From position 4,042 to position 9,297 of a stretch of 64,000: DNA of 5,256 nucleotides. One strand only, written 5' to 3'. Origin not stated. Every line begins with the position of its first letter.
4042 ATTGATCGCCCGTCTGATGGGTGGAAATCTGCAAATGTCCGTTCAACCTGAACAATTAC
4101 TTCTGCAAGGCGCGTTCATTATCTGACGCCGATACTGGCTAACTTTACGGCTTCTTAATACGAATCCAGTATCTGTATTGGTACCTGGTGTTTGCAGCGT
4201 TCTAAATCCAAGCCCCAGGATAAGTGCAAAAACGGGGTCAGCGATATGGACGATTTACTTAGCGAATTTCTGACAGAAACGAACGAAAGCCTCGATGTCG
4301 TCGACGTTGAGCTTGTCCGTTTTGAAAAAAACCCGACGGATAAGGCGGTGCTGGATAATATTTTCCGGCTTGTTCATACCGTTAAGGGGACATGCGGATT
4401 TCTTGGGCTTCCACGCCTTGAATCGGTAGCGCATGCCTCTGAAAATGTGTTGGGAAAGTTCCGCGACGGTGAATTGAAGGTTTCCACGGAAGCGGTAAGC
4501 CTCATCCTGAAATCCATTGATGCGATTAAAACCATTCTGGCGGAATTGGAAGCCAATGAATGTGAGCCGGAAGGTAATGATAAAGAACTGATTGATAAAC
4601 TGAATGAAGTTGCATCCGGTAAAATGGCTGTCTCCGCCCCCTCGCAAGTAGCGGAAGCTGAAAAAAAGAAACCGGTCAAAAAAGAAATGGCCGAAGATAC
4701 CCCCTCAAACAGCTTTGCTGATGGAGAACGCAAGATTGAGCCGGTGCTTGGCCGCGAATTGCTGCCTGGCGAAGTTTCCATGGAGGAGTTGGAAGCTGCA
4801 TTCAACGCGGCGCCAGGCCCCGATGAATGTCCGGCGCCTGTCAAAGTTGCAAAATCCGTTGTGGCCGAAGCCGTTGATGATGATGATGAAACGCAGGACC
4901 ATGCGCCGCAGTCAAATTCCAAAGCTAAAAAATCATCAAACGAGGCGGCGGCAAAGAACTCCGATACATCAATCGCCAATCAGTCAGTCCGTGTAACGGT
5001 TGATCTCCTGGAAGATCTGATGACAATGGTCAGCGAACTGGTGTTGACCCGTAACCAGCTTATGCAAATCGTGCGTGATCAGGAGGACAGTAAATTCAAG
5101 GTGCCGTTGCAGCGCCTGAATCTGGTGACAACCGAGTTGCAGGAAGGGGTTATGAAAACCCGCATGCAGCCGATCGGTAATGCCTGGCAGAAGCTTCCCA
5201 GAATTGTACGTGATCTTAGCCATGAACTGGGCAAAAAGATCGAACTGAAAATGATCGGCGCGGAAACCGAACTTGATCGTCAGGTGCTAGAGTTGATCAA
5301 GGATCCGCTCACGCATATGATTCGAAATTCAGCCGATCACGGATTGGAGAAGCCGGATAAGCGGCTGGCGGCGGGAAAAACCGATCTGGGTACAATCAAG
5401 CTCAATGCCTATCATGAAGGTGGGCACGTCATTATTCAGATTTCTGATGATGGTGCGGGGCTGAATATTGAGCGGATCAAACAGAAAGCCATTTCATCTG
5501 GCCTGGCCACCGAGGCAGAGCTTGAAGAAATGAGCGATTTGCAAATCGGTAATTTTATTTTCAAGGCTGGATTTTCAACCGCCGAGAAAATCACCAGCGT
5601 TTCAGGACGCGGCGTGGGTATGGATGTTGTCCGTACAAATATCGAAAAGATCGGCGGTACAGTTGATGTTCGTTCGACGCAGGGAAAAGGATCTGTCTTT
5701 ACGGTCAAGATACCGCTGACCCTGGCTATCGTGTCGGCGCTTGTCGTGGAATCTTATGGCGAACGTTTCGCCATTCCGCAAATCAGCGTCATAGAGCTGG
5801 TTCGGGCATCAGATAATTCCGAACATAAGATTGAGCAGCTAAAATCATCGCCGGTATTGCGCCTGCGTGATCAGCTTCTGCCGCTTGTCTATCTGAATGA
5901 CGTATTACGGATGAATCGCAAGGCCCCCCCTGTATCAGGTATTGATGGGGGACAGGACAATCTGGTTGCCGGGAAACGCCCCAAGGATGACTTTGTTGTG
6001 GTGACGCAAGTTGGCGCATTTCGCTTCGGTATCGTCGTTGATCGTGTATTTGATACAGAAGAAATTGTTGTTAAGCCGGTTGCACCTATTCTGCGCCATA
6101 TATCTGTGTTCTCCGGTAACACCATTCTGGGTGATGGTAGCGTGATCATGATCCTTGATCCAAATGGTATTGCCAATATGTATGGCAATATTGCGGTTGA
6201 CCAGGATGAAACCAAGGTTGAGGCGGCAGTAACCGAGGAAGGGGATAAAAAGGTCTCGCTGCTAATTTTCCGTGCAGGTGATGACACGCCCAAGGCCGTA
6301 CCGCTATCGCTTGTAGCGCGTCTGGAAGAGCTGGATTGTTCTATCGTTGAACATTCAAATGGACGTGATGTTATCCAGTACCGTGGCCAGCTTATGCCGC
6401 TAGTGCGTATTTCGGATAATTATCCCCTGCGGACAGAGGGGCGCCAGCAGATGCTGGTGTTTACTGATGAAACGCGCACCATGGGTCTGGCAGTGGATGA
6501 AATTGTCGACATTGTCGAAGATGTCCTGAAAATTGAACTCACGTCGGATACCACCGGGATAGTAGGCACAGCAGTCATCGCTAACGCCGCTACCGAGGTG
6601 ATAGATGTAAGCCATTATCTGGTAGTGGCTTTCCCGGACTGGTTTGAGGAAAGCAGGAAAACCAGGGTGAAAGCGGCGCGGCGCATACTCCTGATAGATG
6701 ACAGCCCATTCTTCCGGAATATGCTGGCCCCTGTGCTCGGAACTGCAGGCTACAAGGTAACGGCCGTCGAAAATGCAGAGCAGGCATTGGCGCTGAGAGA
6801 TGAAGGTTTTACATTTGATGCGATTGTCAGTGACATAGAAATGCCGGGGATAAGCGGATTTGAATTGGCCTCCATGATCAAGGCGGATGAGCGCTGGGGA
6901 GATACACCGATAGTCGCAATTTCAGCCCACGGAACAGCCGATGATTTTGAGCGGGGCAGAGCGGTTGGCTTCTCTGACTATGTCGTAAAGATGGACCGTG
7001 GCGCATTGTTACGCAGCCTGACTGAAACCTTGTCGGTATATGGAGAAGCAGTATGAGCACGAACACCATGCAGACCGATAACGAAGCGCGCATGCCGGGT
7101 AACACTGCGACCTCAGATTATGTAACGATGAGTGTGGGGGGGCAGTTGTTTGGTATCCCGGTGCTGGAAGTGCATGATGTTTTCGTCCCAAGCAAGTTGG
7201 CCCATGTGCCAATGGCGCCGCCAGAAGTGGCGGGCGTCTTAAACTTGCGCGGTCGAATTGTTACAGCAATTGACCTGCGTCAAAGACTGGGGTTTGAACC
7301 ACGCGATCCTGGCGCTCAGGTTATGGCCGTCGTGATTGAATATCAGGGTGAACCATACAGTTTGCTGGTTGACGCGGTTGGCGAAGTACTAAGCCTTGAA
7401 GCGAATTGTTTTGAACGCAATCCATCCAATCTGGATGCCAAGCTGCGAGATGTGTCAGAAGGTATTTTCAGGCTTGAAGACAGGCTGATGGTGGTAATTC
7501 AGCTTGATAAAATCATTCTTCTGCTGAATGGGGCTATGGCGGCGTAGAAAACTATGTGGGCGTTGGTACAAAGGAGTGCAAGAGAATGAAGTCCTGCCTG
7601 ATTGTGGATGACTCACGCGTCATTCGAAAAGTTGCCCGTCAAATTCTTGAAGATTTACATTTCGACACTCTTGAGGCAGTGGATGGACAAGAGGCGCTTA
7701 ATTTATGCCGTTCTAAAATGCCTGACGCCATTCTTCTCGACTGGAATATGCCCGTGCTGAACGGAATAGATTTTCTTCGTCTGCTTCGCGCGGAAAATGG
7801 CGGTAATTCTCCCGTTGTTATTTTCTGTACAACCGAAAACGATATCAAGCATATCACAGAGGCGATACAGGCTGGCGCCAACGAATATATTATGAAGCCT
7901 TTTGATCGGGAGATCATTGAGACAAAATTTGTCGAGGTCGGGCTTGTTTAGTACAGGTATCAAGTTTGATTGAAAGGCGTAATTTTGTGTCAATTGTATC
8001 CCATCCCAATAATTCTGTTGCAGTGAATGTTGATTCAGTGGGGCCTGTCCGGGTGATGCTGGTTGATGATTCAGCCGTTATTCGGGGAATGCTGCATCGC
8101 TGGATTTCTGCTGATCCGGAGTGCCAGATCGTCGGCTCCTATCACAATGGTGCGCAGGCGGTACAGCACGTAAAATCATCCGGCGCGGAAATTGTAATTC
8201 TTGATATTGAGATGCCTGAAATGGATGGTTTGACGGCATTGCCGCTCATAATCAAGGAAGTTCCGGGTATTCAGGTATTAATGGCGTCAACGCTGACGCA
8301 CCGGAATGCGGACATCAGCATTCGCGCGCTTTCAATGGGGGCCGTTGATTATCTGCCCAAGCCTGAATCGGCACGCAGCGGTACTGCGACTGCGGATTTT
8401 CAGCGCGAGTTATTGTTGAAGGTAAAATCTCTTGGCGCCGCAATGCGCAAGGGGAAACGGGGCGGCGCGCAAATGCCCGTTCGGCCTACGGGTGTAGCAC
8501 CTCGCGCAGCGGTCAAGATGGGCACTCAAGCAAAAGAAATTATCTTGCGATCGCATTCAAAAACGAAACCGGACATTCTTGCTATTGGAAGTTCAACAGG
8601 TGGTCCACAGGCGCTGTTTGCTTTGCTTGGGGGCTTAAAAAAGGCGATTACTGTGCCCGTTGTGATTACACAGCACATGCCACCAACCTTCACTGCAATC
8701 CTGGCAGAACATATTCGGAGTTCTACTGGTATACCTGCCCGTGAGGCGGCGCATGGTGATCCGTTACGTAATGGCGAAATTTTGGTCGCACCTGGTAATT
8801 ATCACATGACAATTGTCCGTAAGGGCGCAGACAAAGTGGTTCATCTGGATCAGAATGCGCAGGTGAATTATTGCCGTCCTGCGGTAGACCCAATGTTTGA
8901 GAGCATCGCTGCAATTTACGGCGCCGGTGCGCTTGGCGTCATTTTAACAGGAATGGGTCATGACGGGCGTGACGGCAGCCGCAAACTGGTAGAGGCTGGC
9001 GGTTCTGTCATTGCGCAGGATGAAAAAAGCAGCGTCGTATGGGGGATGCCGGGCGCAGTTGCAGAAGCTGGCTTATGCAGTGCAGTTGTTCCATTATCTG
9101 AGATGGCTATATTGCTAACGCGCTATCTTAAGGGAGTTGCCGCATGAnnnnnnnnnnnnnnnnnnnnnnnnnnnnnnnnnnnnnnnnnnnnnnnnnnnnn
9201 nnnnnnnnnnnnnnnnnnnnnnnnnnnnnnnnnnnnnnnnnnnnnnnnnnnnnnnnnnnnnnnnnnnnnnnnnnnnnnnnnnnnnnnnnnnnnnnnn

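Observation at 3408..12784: CtrA phosphorelay genes (chpT and ctrA) embedded in the chemotaxis/flagellar supercluster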

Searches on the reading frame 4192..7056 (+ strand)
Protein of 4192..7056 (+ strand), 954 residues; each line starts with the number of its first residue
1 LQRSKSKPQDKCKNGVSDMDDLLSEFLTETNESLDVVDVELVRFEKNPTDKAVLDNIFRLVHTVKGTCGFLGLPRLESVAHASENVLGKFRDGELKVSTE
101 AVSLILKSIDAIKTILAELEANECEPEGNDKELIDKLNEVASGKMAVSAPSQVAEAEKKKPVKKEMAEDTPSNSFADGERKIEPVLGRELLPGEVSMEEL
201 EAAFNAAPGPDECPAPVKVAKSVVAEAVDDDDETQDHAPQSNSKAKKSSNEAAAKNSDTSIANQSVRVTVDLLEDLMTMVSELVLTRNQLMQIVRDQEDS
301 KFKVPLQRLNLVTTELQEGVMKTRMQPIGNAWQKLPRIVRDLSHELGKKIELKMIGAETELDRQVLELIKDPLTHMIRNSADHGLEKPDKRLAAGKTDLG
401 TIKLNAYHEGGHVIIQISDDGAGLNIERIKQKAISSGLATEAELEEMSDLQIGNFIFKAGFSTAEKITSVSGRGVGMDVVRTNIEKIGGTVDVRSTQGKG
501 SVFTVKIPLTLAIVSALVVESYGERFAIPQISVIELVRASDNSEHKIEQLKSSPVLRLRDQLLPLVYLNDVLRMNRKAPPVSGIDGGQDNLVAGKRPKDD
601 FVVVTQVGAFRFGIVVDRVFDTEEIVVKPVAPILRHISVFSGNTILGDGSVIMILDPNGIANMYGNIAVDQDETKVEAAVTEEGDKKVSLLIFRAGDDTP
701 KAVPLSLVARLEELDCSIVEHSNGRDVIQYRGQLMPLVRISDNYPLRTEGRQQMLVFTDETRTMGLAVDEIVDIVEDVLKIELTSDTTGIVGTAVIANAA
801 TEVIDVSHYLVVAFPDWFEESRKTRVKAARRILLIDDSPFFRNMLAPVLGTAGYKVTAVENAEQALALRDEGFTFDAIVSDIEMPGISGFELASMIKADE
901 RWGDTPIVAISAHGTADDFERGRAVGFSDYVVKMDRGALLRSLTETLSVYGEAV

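Call 3: search_protein_families(library=pfam, proteins=[window:4192-7056:+])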
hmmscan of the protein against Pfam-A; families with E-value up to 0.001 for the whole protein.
window:4192-7056:+ (954 aa): 5 families
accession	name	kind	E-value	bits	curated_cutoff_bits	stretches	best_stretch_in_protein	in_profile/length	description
PF01584.24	CheW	-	2.5e-30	105.4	23.5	2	516-662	2-135/138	CheW-like domain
PF00072.30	Response_reg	-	1.2e-20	74.2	30.2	1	832-938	1-105/111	Response regulator receiver domain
PF02518.31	HATPase_c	-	2.4e-17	63.8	26.4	1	371-510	4-110/111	Histidine kinase-, DNA gyrase B-, and HSP90-like ATPase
PF01627.28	Hpt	-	5.1e-15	55.9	24.6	1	21-113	1-82/84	Hpt domain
PF02895.20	H-kinase_dim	-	9.5e-13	48.8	23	1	263-323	1-68/68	Signal transducing histidine kinase, homodimeric domain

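Call 4: search_protein_families(library=ncbifam, proteins=[window:4192-7056:+])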
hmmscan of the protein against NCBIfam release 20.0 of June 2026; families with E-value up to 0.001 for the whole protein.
window:4192-7056:+ (954 aa): 81 families (the best 25 are shown)
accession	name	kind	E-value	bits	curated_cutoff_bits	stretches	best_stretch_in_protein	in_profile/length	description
NF041336.1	CheA_Halo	equivalog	1.5e-131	440.2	950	3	223-656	250-662/666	chemotaxis protein CheA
NF007835.0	PRK10547.1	equivalog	5.6e-110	368.9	793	2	225-663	241-659/670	chemotaxis protein CheA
TIGR02956.1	TMAO_torS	equivalog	5.2e-21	74.5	676.5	2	828-945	700-818/967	TMAO reductase system sensor histidine kinase/response regulator TorS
NF011874.0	PRK15347.1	equivalog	7e-21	74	852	1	831-933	692-795/921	two component system sensor kinase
NF008318.0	PRK11107.1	equivalog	3e-19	68.6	890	1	823-934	661-771/920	two-component sensor histidine kinase BarA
NF053854.1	RespRegPhoBBctds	equivalog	6.7e-18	64.9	270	1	832-933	1-100/225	two-component system response regulator PhoB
NF045901.1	HisKinLetSLeg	equivalog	1e-16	60.2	1650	1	822-944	664-786/906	two-component system sensor histidine kinase LetS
NF008099.0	PRK10841.1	equivalog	3.8e-15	54.7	920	1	823-953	818-942/949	two-component system sensor histidine kinase RcsC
TIGR02154.1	PhoB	equivalog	6.9e-15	55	296.2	1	829-933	2-105/226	phosphate regulon transcriptional regulator PhoB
NF052574.1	HisKinEspCMyxo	equivalog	1.2e-13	50.2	1200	2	788-899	627-734/785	serine histidine kinase EspC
NF041880.1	EPS_EpsF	equivalog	1.5e-13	50.1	900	1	848-945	14-111/492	response regulator EpsF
NF008543.0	PRK11466.1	equivalog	1.8e-13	49.3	982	1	827-924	679-774/914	TMAO reductase system sensor histidine kinase/response regulator TorS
NF008302.0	PRK11091.1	equivalog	2.1e-13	49.4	838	2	823-917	519-613/779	aerobic respiration two-component sensor histidine kinase ArcB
NF038297.2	hybrid_HK_HrmK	equivalog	3.3e-13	49.1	725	1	824-933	485-593/607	hybrid histidine kinase/response regulator HrmK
NF046026.1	HisKinCckACaul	equivalog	6.1e-13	47.8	1000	1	827-917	556-645/678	cell cycle histidine kinase CckA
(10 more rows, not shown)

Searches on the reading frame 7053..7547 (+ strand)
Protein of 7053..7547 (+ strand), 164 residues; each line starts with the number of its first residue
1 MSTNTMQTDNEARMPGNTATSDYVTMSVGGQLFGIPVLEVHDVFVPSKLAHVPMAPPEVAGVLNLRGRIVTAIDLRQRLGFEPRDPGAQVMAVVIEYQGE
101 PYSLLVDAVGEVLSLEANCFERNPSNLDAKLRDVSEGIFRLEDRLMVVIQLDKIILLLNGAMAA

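Call 3: search_protein_families(library=pfam, proteins=[window:7053-7547:+])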
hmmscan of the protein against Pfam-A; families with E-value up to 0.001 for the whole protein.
window:7053-7547:+ (164 aa): 1 family
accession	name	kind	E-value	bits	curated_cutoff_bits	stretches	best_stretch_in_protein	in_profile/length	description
PF01584.24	CheW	-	3.7e-30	104.8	23.5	1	23-155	2-134/138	CheW-like domain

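Call 4: search_protein_families(library=ncbifam, proteins=[window:7053-7547:+])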
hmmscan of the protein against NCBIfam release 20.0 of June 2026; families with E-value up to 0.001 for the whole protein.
window:7053-7547:+ (164 aa): 1 family
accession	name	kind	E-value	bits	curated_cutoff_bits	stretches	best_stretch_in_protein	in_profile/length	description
NF007903.0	PRK10612.1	equivalog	1.3e-13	51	260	1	10-155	6-151/167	chemotaxis protein CheW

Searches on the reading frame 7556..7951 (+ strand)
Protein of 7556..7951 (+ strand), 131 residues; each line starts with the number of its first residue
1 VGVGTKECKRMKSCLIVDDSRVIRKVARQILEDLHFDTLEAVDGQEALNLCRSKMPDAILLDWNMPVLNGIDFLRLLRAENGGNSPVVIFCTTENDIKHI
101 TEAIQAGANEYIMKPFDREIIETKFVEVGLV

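Call 3: search_protein_families(library=pfam, proteins=[window:7556-7951:+])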
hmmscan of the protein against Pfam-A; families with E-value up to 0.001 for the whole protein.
window:7556-7951:+ (131 aa): 1 family
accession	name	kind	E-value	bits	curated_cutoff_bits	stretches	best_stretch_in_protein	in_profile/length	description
PF00072.30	Response_reg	-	4.8e-29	101.2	30.2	1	15-122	2-107/111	Response regulator receiver domain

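Call 4: search_protein_families(library=ncbifam, proteins=[window:7556-7951:+])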
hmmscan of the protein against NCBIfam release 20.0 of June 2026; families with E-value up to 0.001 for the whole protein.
window:7556-7951:+ (131 aa): 96 families (the best 25 are shown)
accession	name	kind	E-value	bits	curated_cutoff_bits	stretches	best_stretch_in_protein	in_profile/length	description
NF007901.0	PRK10610.1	equivalog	2.5e-21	76.1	189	1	14-125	8-120/129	chemotaxis response regulator CheY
NF041367.1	CheY_Halo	equivalog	4.8e-21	75.3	200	1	15-121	2-106/114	chemotaxis protein CheY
TIGR02154.1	PhoB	equivalog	3e-20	72.5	296.2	1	12-120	3-111/226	phosphate regulon transcriptional regulator PhoB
NF001965.0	PRK00742.1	subfamily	2.2e-19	69.9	293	1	14-119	6-112/357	chemotaxis-specific protein-glutamate methyltransferase CheB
NF008469.0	PRK11361.1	equivalog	1.6e-18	66.6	714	1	11-120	4-111/461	acetoacetate metabolism transcriptional regulator AtoC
NF041733.1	resp_reg_CseB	equivalog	1.7e-18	66.9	350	1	13-123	2-109/228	two-component system response regulator CseB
NF040689.1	MtrAB_MtrA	equivalog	3e-18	66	300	1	15-119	2-103/219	MtrAB system response regulator MtrA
NF007969.0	PRK10693.1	equivalog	5.8e-18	65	329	1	12-116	8-110/337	two-component system response regulator RssB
NF045944.1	ResRegRpaBCyano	equivalog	1.1e-17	64.2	330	1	15-124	1-107/229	response regulator transcription factor RpaB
NF007935.0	PRK10651.1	equivalog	7.2e-17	61.3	250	1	12-121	7-116/216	two-component system response regulator NarL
NF045505.1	RR_RssB_Pseudo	equivalog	9.4e-17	61.1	700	1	13-118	7-110/394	two-component system response regulator RssB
NF045717.1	DVU0259_DivK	exception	4.1e-16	59.2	160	1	12-120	3-107/117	DVU0259 family response regulator domain-containing protein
NF007135.0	PRK09581.1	equivalog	4.8e-16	58.6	474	1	14-117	5-108/457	PleD family two-component system response regulator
TIGR01818.1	ntrC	equivalog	5.9e-16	58.3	558.6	1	15-118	2-103/463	nitrogen regulation protein NR(I)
NF009206.0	PRK12555.1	subfamily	1.2e-15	57.3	342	1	15-116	4-106/340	chemotaxis-specific protein-glutamate methyltransferase CheB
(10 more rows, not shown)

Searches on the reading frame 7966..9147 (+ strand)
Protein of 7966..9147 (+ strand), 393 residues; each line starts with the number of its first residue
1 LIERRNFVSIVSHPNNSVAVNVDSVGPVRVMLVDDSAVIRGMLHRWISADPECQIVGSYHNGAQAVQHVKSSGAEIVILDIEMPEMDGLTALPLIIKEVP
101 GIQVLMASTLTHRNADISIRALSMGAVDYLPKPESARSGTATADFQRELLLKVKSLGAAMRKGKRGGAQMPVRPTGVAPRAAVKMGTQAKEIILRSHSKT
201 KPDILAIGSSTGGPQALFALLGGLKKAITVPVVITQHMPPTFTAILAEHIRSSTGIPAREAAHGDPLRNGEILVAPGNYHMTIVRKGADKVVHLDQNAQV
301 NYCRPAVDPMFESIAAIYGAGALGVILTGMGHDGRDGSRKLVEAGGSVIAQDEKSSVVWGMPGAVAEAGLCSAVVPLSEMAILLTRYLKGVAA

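Call 3: search_protein_families(library=pfam, proteins=[window:7966-9147:+])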
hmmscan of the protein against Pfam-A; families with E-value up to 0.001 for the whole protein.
window:7966-9147:+ (393 aa): 2 families
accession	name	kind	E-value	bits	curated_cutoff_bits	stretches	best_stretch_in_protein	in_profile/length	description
PF01339.22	CheB_methylest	-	2.4e-60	203.7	24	1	206-381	2-171/174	CheB methylesterase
PF00072.30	Response_reg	-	3.4e-20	72.7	30.2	1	30-137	1-104/111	Response regulator receiver domain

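Call 4: search_protein_families(library=ncbifam, proteins=[window:7966-9147:+])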
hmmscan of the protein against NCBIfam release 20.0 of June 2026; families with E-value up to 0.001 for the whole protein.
window:7966-9147:+ (393 aa): 73 families (the best 25 are shown)
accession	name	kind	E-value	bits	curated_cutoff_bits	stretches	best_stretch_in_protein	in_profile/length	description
NF001965.0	PRK00742.1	subfamily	1.9e-118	395.7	293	1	27-387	3-352/357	chemotaxis-specific protein-glutamate methyltransferase CheB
NF009206.0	PRK12555.1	subfamily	1.8e-88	296.8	342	1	28-388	1-336/340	chemotaxis-specific protein-glutamate methyltransferase CheB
TIGR02875.1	spore_0_A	equivalog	2.1e-14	53.4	200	1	27-133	2-108/262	sporulation transcription factor Spo0A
NF041367.1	CheY_Halo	equivalog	1.2e-13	51.5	200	1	30-134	1-101/114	chemotaxis protein CheY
NF008176.1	PRK10923.1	equivalog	2.2e-13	49.6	620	1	30-134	6-106/469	nitrogen regulation protein NR(I)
NF007935.0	PRK10651.1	equivalog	2.3e-13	49.8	250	1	27-132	6-109/216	two-component system response regulator NarL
NF007018.1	PRK09483.1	equivalog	4.3e-13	49.4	280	1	28-134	2-106/217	UvrY/SirA/GacA family response regulator transcription factor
NF052445.1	RespRegMctR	equivalog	5e-13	48.9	300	1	27-132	1-104/205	two-component system response regulator MctR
NF007969.0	PRK10693.1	equivalog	1.4e-12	47.3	329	1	29-133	9-109/337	two-component system response regulator RssB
TIGR01818.1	ntrC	equivalog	1.9e-12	46.8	558.6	1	30-133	1-100/463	nitrogen regulation protein NR(I)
NF008469.0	PRK11361.1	equivalog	2e-12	46.6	714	1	29-133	6-106/461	acetoacetate metabolism transcriptional regulator AtoC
NF008677.0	PRK11697.1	equivalog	8.7e-12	44.9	246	1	28-135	2-104/238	two-component system response regulator BtsR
NF011896.0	PRK15369.1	equivalog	1.2e-11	44.7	242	1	28-133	4-107/211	two component system response regulator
NF045944.1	ResRegRpaBCyano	equivalog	1.3e-10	41.1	330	1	31-137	1-102/229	response regulator transcription factor RpaB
NF047785.1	respo_reg_MadR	equivalog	5.3e-10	39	300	1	28-130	1-104/209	MadR family response regulator transcription factor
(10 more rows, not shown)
